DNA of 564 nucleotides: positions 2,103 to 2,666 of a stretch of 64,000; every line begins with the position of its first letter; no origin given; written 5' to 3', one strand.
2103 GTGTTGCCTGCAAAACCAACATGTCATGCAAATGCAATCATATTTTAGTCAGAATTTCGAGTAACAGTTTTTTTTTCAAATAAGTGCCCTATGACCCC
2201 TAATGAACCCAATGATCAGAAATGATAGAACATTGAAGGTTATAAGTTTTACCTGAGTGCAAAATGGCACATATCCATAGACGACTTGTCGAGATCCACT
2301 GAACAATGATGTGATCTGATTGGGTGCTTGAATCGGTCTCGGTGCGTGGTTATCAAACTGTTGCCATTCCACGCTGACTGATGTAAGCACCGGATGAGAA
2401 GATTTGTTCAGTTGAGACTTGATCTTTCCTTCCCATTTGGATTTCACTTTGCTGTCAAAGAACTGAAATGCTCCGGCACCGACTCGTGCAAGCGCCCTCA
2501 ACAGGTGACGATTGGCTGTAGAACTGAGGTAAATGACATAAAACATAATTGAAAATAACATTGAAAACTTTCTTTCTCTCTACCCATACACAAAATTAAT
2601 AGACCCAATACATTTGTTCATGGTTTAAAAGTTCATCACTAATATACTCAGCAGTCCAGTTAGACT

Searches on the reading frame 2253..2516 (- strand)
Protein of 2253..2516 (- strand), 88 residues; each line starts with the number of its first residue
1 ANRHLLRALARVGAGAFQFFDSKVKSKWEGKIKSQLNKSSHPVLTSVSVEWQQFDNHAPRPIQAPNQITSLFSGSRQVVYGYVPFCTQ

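Call 16: find_homologous_proteins(query=window:2253-2516:-, max_evalue=0.00001)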
Query seq(88 aa) (88 aa): 30 proteins with E <= 0.00001 among 30 candidates.
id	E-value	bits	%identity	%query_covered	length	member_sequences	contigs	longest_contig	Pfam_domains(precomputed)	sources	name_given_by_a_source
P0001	2.0e-36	141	74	100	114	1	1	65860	-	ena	-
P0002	3.4e-34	134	69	100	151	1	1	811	-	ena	-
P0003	1.0e-32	129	66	100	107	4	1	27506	-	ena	-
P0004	7.2e-32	127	69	100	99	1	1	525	-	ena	-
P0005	1.3e-31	126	68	95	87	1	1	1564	-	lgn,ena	-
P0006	2.1e-31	125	73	91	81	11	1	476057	-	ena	-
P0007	2.2e-31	125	69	94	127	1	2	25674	-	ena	-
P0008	5.1e-31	124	64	99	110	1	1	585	-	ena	-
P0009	1.4e-29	119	61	100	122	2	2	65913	-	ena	-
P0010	2.4e-29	119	68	91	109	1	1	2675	-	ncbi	-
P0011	1.4e-28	116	63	100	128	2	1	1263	-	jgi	-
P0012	2.6e-28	115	63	100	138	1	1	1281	-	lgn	-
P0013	2.9e-27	112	59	100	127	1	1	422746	-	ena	-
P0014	7.8e-27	111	61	100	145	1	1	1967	-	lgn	-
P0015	5.9e-26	108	53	91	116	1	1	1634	-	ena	-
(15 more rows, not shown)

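Call 19: find_encoding_contigs(protein=P0001, flank=10000, max_places=3)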
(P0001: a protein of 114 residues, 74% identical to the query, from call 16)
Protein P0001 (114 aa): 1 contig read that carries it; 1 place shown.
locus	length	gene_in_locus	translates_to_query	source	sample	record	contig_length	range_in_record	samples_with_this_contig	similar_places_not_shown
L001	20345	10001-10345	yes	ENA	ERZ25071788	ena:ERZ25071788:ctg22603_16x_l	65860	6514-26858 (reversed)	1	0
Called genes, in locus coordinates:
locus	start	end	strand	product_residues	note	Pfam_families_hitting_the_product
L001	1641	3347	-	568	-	PF24681:Kelch_KLHDC2_KLHL20_DRC7, PF13415:Beta-prop_FBX42, PF24981:Beta-prop_ATRN-LZTR1, PF24681:Kelch_KLHDC2_KLHL20_DRC7, PF24981:Beta-prop_ATRN-LZTR1, PF13415:Beta-prop_FBX42, PF25210:Kelch_FKB95, PF13964:Beta-prop_Calicin, +6 more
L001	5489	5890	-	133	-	-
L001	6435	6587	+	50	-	PF08487:VIT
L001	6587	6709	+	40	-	-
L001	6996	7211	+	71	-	-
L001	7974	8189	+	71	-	-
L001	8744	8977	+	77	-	PF13768:VWA_3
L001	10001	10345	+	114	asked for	-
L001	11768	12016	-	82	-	-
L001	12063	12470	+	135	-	-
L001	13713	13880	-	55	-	-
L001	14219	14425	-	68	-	-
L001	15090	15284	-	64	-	-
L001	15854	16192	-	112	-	-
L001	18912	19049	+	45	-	-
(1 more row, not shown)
